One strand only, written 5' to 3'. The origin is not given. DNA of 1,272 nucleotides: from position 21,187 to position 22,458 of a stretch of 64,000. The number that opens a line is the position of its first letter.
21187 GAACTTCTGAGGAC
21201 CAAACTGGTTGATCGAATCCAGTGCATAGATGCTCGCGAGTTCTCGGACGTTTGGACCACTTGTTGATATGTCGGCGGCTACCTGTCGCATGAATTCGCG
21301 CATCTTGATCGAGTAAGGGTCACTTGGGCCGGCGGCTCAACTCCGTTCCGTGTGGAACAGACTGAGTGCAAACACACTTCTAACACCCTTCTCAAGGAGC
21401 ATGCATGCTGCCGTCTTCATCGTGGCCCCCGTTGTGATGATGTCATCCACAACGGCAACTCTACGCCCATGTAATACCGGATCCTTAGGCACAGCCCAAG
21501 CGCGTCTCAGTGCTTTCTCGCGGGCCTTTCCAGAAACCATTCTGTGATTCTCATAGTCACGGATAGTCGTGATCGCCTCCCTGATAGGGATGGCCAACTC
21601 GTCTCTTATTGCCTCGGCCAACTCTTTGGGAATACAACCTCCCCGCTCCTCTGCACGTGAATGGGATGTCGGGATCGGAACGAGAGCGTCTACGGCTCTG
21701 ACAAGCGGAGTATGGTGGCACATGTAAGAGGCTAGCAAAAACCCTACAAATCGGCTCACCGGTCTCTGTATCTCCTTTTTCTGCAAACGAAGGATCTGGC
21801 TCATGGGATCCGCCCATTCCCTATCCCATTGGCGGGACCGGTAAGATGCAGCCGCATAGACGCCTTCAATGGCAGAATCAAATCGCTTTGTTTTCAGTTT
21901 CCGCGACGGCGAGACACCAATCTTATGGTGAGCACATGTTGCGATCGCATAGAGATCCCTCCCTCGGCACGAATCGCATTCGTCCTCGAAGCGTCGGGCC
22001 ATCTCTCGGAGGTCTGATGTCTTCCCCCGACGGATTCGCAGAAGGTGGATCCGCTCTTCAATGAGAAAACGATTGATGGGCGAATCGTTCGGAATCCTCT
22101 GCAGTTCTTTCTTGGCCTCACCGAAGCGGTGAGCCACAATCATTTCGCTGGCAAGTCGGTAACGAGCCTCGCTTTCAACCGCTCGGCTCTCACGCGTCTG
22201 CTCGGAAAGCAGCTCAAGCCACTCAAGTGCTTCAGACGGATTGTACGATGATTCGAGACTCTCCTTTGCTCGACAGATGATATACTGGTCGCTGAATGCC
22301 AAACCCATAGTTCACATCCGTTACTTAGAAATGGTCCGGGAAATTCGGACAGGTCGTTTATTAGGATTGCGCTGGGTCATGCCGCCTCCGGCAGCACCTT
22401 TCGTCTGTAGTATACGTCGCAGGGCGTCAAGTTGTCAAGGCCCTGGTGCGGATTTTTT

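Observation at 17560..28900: About 11-kb low-GC accessory island with no recognisable integration machinery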

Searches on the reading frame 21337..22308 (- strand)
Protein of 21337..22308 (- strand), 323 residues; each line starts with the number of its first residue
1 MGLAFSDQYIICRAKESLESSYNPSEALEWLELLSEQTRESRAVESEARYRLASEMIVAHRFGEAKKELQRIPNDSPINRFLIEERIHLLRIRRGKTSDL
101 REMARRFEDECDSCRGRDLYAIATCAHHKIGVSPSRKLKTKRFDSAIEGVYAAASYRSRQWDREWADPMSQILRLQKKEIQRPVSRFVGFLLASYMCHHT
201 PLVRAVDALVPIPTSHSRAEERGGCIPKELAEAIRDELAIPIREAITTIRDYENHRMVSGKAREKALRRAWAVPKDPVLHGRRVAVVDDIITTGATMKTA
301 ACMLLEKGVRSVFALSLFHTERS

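Call 5: search_protein_families(library=pfam, proteins=[window:21337-22308:-], max_evalue=0.01)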
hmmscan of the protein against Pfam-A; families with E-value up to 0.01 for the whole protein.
window:21337-22308:- (323 aa): 1 family
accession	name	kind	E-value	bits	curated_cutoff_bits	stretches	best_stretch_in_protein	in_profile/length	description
PF00156.33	Pribosyltran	-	1.1e-05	25.2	26.3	1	248-312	59-118/158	Phosphoribosyl transferase domain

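Call 6: search_protein_families(library=padloc, proteins=[window:21337-22308:-], max_evalue=0.01)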
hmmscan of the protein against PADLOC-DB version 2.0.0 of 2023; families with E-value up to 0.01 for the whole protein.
window:21337-22308:- (323 aa): 2 families
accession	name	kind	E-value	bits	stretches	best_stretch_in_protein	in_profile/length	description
PDLC03962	ShosT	-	3e-10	38.4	1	177-320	72-211/237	-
PDLC03928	PsyrT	-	3.9e-10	36.7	1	205-321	575-685/689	-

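Call 11: search_protein_families(library=ncbifam, proteins=[window:21337-22308:-], max_evalue=0.001)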
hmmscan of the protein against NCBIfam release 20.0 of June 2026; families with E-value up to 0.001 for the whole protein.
window:21337-22308:- (323 aa): 14 families
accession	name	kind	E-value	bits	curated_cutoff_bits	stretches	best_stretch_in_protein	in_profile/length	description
TIGR00201.1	comF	subfamily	2.7e-18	66.6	233.55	1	164-318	40-189/190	ComF family protein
NF008616.0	PRK11595.1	equivalog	4.8e-13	49.1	304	1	165-319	70-225/227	DNA utilization protein GntX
NF002095.0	PRK00934.1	equivalog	4e-07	29.5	296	1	275-315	199-239/287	ribose-phosphate diphosphokinase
TIGR01251.1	ribP_PPkin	subfamily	7.7e-07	28.3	113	1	273-315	202-244/309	ribose-phosphate diphosphokinase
NF005537.0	PRK07199.1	subfamily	3.4e-05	23.1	322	1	255-314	185-244/301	ribose-phosphate diphosphokinase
NF004689.0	PRK06031.1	equivalog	4.2e-05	22.9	175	1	277-311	150-184/233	phosphoribosyltransferase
NF002320.0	PRK01259.1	subfamily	8.1e-05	22.1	297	1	280-315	213-248/316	ribose-phosphate diphosphokinase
NF002636.0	PRK02304.1-5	equivalog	0.00014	21.4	125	1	273-312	109-147/176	adenine phosphoribosyltransferase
NF005592.0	PRK07322.1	subfamily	0.00015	21.2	143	1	278-318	117-157/180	adenine phosphoribosyltransferase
NF006605.0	PRK09162.1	equivalog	0.00021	20.7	181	1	270-318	87-135/183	hypoxanthine-guanine phosphoribosyltransferase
NF002634.0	PRK02304.1-3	equivalog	0.00027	20.7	170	1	274-308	111-144/182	adenine phosphoribosyltransferase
TIGR01367.1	pyrE_Therm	equivalog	0.0005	19.7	150.25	0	264-316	93-140/187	orotate phosphoribosyltransferase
NF002620.0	PRK02277.1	subfamily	0.00057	19.6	115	0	280-317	140-177/201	orotate phosphoribosyltransferase-like protein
TIGR00336.1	pyrE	equivalog_domain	0.00081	19.2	106.8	0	278-317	105-144/173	orotate phosphoribosyltransferase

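Call 22: find_encoding_contigs(protein=window:21337-22308:-, flank=10000, max_places=8)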
Protein window:21337-22308:- (323 aa): 1 contig read that carries it; 1 place shown.
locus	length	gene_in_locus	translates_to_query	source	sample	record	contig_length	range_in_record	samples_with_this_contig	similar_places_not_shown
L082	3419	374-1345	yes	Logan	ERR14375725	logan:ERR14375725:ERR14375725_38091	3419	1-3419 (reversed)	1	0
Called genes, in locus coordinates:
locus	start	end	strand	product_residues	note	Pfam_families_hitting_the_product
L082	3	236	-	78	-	?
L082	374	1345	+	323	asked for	PF00156:Pribosyltran (weak)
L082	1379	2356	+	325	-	PF02481:DNA_processg_A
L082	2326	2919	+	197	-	PF00702:Hydrolase, PF13419:HAD_2, PF13242:Hydrolase_like (weak)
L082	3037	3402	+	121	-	-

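Call 49: find_related_loci(query=window:21337-22308:-, collection=metagenome_contigs, flank=5000)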
Query window:21337-22308:- (323 aa) in metagenome_contigs; peptide patterns used: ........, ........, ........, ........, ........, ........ (x = any residue, [..] = any of these).
52 stretches matched a pattern, but none encodes a relative of the query by tblastn (E <= 1e-3).

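Call 55: search_solved_structures(query=window:21337-22308:-, max_evalue=0.01, show_alignments=1)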
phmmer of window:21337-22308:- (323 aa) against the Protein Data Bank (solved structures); distinct sequences matched with E-value up to 0.01: 10.
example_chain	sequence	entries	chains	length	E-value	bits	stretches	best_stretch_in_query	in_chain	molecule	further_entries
3lpn_A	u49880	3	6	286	0.0022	20.6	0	278-315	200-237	Ribose-phosphate pyrophosphokinase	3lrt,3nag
3mbi_A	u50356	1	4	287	0.0022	20.6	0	278-315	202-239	Ribose-phosphate pyrophosphokinase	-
1u9y_A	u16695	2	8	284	0.0025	20.4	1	273-315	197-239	Ribose-phosphate pyrophosphokinase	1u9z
5vog_A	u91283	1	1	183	0.0058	19.2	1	223-312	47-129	Putative phosphoribosyltransferase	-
6fch_A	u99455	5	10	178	0.0086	18.6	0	272-307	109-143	Adenine phosphoribosyltransferase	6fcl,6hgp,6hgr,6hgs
6fd4_B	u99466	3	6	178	0.0086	18.6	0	272-307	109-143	Adenine phosphoribosyltransferase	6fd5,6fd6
6fci_A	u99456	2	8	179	0.0086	18.6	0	272-307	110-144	Adenine phosphoribosyltransferase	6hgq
4x45_A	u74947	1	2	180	0.0087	18.6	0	272-307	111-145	Adenine phosphoribosyltransferase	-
1ore_A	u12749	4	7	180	0.0087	18.6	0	272-307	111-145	Adenine phosphoribosyltransferase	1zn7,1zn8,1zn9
4x44_A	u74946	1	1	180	0.0087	18.6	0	272-307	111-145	Adenine phosphoribosyltransferase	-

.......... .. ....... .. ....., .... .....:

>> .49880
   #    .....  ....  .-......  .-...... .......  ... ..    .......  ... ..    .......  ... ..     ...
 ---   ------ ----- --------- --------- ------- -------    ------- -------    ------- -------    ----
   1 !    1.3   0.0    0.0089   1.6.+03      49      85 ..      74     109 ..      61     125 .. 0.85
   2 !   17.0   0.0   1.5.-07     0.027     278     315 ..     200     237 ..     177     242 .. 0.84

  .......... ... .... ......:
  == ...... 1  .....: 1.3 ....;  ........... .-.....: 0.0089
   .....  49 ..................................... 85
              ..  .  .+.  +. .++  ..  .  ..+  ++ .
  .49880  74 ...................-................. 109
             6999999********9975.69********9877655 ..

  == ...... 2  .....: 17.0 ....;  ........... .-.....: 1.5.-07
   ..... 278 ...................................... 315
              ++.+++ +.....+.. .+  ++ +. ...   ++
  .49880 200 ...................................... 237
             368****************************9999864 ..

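Call 62: search_protein_representatives(protein=window:21337-22308:-)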
Query: 323 residues. Proteins with E-value up to 0.001 (for the whole library): 10316; up to 1e-10: 122; up to 1e-30: 12. The best 150 are listed.
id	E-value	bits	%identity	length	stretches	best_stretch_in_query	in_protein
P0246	1.6e-114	398.7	64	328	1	10-323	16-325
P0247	3.2e-76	272.9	47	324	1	13-323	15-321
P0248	9.5e-72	258.2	45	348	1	25-323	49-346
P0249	2.3e-70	253.7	41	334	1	11-322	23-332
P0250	1.0e-68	248.2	76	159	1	169-323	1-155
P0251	3.2e-66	240.1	43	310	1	11-322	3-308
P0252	2.1e-53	198.0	45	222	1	104-323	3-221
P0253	9.3e-51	189.3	35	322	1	5-323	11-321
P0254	1.9e-49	185.0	57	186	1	10-177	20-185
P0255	6.2e-43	163.6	44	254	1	123-322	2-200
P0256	1.1e-37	146.4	47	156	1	170-323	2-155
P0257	2.6e-33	132.0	48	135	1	191-323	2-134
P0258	1.3e-24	103.5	35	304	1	112-323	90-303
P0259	2.1e-24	102.8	30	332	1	15-323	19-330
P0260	3.7e-24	102.0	27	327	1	45-323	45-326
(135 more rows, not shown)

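Call 66: find_related_loci(query=A6, collection=metagenome_contigs, flank=5000)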
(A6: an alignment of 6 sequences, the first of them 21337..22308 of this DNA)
Query A6 (323 aa) in metagenome_contigs; peptide patterns used: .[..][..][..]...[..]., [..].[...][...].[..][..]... (x = any residue, [..] = any of these).
600 stretches matched a pattern (row limit reached: there are more); 331 encode a relative of the query (tblastn E <= 1e-3); the best 80 are kept; 80 distinct loci.
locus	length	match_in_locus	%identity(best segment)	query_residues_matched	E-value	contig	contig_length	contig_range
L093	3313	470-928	33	165-317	4e-16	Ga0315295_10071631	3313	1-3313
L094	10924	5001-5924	26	16-323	4e-16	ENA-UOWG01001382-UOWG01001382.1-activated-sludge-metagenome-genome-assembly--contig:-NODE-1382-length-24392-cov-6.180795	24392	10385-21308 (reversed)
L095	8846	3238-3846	26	101-315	4e-15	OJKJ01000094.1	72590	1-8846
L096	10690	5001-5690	24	99-316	3e-13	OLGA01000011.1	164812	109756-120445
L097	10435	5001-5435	27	173-316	1e-12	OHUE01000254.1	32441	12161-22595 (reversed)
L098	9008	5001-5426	30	181-323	4e-12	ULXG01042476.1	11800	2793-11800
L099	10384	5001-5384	32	191-317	6e-12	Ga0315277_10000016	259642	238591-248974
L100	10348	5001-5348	36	207-322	6e-12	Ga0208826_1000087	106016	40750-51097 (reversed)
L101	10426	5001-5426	30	181-323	6e-12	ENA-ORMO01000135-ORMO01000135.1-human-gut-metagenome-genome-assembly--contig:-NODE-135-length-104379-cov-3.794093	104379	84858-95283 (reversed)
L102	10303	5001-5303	32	207-306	8e-12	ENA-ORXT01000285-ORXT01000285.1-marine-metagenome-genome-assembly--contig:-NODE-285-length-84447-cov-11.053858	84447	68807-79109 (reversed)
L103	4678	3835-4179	34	203-321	3e-11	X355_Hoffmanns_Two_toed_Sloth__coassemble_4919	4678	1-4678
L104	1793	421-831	30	161-297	4e-11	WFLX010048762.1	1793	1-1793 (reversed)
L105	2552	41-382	37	206-320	4e-11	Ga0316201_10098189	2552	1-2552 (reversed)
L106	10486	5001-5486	32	152-312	1e-10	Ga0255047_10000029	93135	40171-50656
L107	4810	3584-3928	34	207-322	1e-10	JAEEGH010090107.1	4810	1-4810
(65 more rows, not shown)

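Call 69: find_encoding_contigs(protein=P0246, flank=5000, max_places=3)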
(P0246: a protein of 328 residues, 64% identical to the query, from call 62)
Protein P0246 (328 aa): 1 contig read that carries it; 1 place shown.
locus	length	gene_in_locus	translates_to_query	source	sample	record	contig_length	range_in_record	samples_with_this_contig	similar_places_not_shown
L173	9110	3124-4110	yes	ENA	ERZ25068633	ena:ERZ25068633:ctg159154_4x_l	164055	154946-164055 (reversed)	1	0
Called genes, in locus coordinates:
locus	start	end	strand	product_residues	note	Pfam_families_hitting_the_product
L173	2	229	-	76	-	?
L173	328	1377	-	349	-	PF07519:Tannase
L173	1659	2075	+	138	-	PF22014:DUF6932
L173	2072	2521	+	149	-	PF13560:HTH_31 (weak), PF01381:HTH_3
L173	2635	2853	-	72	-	-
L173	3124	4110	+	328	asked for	PF00156:Pribosyltran (weak)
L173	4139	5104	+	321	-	PF02481:DNA_processg_A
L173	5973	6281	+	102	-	PF01527:HTH_Tnp_1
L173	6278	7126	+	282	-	PF13276:HTH_21, PF00665:rve, PF13683:rve_3, PF13333:rve_2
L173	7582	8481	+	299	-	-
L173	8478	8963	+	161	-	-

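Call 70: search_dna_similar(query=window:21337-22308:-, collection=plasmids, mode=protein, max_evalue=0.00001, max_rows=15)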
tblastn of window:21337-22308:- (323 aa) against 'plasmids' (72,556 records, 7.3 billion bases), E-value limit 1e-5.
Records with a match: 3; places in all: 3; records where one place covers at least 80% of the query: 0.
Best place of each record, by identity: <60% 3.
By first word of the organism name: Subdoligranulum 1; Priestia 1; Piscirickettsia 1.
By predicted mobility (MOB-suite, as given by PLSDB): non-mobilizable 3.
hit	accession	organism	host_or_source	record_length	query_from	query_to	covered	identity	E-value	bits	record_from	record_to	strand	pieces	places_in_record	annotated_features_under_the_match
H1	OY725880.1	Subdoligranulum variabile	-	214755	172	298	39%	33.1%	1e-12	76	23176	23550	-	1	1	none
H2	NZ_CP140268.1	Priestia megaterium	Single cell,ginseng rhizosphere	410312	209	317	34%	35.8%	8e-7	58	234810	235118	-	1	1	ComF family protein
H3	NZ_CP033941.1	Piscirickettsia salmonis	Salmo salar,cell culure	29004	191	323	41%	24.6%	3e-6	56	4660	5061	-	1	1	ComF family protein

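Call 73: find_encoding_contigs(protein=P0249, flank=5000, max_places=3)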
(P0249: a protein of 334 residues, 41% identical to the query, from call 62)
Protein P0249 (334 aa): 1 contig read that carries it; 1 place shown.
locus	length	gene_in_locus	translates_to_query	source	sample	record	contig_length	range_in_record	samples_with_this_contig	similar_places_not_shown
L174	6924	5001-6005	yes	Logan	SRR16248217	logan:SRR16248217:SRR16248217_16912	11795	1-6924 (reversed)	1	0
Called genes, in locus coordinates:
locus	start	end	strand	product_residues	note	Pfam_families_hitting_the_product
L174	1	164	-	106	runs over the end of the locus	-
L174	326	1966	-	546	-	PF00023:Ank (faint)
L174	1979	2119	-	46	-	-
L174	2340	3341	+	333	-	PF02481:DNA_processg_A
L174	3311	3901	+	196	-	PF00702:Hydrolase, PF13419:HAD_2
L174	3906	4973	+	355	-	-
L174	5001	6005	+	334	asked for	PF00156:Pribosyltran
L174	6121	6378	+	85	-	-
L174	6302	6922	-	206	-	?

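Call 107: search_solved_structures(query=A5, max_evalue=0.01)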
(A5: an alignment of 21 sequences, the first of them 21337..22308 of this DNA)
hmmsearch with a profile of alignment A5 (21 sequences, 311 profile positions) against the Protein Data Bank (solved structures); distinct sequences matched with E-value up to 0.01: 71 (the best 60 are shown).
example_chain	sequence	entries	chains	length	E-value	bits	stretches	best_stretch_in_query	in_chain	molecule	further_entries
9qhb_A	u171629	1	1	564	8.2e-09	38.6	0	7-75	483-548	Engineered tetratricopeptide repeat protein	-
8bu0_A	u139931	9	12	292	4.9e-08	36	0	7-75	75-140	Consensus tetratricopeptide repeat protein | Crystal structure of an 8-repeat consensus TPR superhelix with Zinc. | Monomer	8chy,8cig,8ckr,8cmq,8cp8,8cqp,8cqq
1u9y_A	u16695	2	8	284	7.9e-07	32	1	266-303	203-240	Ribose-phosphate pyrophosphokinase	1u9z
4s2u_A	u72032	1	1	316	3.7e-06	29.8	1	266-303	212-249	Ribose-phosphate pyrophosphokinase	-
7xmu_A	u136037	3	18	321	3.8e-06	29.8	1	266-303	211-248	Ribose-phosphate pyrophosphokinase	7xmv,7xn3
6asv_A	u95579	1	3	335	4.2e-06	29.6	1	266-303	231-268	Ribose-phosphate pyrophosphokinase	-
5esx_A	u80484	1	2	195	4.7e-06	29.5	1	257-304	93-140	Purine/pyrimidine phosphoribosyltransferase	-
5esw_A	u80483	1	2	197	4.8e-06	29.5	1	257-304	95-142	Purine/pyrimidine phosphoribosyltransferase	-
9qhc_A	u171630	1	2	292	1.4e-05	27.9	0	7-75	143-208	Engineered tetratricopeptide repeat protein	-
4z1o_A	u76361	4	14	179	4.8e-05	26.2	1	263-304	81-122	Phosphoribosyltransferase | Purine phosphoribosyltransferase (GpT-2)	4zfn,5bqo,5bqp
1ao0_A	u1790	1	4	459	6.4e-05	25.8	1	249-299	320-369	GLUTAMINE PHOSPHORIBOSYLPYROPHOSPHATE AMIDOTRANSFERASE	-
1gph_1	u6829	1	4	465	6.4e-05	25.8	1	249-299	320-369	GLUTAMINE PHOSPHORIBOSYL-PYROPHOSPHATE AMIDOTRANSFERASE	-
3lpn_A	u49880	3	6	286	7.3e-05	25.6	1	266-300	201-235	Ribose-phosphate pyrophosphokinase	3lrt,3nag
3mbi_A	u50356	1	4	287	7.4e-05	25.6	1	266-300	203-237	Ribose-phosphate pyrophosphokinase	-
4twb_A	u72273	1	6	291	9.8e-05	25.2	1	264-304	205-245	Ribose-phosphate pyrophosphokinase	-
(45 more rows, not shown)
